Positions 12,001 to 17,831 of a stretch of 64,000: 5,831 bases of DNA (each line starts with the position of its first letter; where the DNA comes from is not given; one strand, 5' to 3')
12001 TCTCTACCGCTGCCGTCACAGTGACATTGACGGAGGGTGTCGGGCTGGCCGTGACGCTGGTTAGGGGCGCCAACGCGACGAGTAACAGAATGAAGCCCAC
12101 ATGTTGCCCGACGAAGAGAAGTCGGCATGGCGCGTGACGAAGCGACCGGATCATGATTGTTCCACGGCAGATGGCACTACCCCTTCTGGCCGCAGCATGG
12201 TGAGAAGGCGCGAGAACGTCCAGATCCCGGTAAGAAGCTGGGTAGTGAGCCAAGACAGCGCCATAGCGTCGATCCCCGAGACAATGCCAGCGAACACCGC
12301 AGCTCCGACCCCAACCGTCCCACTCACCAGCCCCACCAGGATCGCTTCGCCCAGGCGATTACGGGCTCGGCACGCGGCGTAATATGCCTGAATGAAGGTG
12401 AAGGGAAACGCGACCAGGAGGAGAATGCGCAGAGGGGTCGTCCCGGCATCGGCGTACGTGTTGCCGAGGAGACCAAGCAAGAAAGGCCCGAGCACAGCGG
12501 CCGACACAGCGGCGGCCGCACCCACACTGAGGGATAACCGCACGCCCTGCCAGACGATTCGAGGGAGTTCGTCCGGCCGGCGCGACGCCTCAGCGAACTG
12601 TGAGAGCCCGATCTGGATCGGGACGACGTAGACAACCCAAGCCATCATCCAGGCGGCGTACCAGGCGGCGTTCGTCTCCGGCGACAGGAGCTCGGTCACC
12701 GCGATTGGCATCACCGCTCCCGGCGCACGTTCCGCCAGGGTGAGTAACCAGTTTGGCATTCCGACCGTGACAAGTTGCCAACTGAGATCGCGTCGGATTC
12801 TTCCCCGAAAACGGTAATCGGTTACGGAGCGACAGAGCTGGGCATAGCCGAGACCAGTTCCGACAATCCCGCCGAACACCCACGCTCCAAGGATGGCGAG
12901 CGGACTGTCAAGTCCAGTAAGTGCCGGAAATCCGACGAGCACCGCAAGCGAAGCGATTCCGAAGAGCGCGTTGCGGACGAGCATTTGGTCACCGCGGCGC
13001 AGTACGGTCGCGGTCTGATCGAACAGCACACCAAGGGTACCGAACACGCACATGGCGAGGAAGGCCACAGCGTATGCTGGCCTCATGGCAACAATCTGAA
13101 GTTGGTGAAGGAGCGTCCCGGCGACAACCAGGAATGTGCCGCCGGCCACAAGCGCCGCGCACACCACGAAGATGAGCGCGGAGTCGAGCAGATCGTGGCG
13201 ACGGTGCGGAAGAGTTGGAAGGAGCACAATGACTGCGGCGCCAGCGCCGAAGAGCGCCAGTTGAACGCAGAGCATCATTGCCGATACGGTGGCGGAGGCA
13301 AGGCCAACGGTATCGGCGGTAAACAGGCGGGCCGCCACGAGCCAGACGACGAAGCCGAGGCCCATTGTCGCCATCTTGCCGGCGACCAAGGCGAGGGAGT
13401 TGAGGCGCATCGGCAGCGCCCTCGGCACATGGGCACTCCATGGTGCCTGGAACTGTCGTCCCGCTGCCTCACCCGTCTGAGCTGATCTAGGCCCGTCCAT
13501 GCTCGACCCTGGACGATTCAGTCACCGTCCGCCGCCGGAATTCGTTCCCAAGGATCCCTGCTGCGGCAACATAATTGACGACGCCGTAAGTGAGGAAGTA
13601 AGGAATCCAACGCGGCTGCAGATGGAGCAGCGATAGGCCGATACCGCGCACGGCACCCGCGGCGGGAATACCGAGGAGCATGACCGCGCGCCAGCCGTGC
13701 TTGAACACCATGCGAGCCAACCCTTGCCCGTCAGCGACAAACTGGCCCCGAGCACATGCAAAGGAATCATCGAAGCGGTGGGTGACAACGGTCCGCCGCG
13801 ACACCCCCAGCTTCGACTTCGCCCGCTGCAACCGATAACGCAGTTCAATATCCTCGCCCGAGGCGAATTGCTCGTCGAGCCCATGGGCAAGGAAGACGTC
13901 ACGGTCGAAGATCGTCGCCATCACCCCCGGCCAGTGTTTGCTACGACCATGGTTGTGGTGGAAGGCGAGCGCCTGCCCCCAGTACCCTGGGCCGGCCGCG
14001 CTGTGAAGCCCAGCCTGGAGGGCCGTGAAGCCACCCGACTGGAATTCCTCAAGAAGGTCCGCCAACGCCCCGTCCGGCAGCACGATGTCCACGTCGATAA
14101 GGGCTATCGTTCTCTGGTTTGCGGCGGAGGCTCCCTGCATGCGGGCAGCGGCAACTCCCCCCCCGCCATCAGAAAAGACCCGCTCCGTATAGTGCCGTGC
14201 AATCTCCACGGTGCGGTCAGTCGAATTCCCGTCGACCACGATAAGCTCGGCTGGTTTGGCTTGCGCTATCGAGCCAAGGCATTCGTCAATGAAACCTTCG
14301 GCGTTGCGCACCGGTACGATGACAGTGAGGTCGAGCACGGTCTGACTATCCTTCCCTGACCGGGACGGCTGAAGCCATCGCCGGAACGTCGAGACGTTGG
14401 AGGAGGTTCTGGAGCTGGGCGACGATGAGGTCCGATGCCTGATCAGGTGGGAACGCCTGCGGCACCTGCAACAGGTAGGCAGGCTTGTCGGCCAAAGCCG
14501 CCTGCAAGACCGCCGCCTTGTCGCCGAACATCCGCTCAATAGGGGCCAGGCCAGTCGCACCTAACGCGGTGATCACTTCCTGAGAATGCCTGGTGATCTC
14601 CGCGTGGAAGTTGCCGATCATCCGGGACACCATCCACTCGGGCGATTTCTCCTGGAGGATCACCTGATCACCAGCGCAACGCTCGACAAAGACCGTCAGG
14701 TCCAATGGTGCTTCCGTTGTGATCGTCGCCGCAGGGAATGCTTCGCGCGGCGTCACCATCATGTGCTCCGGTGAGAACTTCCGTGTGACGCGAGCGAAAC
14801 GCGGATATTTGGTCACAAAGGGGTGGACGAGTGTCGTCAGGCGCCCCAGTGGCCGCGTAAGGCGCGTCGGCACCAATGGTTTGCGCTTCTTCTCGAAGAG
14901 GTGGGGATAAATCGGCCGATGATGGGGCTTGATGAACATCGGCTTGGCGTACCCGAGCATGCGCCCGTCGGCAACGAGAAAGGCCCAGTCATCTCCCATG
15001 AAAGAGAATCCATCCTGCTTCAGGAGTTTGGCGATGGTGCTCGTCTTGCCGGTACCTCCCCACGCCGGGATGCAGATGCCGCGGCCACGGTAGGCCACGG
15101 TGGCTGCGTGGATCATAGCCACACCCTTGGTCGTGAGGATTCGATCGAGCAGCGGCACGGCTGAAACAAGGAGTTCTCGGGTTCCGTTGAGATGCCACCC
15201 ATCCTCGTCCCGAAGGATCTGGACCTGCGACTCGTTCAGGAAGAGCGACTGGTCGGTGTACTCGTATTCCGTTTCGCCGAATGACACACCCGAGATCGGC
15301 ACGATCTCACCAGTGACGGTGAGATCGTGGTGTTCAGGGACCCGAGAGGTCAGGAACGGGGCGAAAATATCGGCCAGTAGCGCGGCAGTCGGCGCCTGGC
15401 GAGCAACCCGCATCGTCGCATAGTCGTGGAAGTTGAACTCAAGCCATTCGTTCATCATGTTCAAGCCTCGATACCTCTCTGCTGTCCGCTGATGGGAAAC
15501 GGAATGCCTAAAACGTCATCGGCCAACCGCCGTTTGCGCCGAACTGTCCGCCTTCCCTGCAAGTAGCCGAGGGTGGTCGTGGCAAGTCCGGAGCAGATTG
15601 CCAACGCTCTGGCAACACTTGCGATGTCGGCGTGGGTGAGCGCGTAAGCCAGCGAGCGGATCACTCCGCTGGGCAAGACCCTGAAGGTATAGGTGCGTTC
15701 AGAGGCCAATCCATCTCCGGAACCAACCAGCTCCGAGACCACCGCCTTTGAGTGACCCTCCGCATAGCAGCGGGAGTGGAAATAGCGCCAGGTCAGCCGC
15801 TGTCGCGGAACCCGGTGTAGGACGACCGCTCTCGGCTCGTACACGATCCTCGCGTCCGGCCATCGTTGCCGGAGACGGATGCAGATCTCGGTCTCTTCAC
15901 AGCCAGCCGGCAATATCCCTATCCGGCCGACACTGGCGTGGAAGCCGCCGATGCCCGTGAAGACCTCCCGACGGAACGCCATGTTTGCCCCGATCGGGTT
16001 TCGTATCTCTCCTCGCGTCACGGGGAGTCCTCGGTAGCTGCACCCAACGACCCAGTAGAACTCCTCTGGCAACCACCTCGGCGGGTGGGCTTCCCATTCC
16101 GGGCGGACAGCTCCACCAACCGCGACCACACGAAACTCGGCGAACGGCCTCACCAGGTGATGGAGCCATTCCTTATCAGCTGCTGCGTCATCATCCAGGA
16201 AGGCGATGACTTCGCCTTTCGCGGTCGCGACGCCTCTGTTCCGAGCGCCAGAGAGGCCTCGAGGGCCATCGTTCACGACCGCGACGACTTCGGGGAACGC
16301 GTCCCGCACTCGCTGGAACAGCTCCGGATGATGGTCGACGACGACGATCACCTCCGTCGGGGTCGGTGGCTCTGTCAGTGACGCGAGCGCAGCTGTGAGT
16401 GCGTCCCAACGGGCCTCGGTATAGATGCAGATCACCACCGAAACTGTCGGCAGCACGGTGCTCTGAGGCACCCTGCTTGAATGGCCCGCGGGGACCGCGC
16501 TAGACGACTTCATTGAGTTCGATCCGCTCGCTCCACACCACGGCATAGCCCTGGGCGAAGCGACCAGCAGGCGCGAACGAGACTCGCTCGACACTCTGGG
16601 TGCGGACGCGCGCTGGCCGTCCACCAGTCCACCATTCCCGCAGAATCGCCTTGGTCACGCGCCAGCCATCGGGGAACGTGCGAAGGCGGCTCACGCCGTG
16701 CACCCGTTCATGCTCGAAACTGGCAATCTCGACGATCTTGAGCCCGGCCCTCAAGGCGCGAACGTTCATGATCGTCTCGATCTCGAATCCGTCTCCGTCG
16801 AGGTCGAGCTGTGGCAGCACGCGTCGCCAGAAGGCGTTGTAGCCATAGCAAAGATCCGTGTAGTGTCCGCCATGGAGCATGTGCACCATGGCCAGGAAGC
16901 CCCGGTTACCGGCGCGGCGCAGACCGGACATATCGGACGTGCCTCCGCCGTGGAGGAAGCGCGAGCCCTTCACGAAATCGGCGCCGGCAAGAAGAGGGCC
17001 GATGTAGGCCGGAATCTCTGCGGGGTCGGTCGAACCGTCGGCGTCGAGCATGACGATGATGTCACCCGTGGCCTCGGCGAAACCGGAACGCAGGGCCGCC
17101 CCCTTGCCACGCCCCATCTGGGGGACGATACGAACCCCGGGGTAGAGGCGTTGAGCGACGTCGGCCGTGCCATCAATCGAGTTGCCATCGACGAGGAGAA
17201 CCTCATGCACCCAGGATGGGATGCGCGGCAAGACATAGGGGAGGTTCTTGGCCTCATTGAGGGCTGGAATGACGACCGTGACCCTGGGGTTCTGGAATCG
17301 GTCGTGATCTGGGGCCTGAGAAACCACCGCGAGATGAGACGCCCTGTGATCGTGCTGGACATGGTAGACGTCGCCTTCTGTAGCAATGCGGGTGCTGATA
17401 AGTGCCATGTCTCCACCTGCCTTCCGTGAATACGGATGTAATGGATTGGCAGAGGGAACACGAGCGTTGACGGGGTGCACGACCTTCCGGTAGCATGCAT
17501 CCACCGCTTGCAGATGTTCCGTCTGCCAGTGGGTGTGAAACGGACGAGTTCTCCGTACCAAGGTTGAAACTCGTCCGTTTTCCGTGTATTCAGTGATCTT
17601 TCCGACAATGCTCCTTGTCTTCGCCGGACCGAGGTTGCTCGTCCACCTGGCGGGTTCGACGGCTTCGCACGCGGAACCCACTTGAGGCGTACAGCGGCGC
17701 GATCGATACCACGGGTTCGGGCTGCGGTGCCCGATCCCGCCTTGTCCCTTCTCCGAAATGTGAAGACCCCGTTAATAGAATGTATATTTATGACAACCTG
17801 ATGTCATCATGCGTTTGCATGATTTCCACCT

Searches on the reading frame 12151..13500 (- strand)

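Call 64: search_protein_families(library=pfam, proteins=[window:12151-13500:-], max_evalue=0.0001)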
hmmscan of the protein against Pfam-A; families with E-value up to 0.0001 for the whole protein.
window:12151-13500:- (449 aa): 1 family
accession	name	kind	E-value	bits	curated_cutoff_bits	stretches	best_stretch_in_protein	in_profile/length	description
PF01943.22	Polysacc_synt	-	1.1e-06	28.8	28.2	1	34-285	4-248/274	Polysaccharide biosynthesis protein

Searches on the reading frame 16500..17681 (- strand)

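Call 64: search_protein_families(library=pfam, proteins=[window:16500-17681:-], max_evalue=0.0001)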
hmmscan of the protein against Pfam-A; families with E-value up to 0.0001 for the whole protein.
window:16500-17681:- (393 aa): 2 families
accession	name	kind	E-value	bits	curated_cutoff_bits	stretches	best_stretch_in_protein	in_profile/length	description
PF00535.33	Glycos_transf_2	-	1.7e-22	80.6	23.3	1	135-288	1-163/168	Glycosyl transferase family 2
PF13641.12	Glyco_tranf_2_3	-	2.1e-09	38.2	27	1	132-272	1-155/230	Glycosyltransferase like family 2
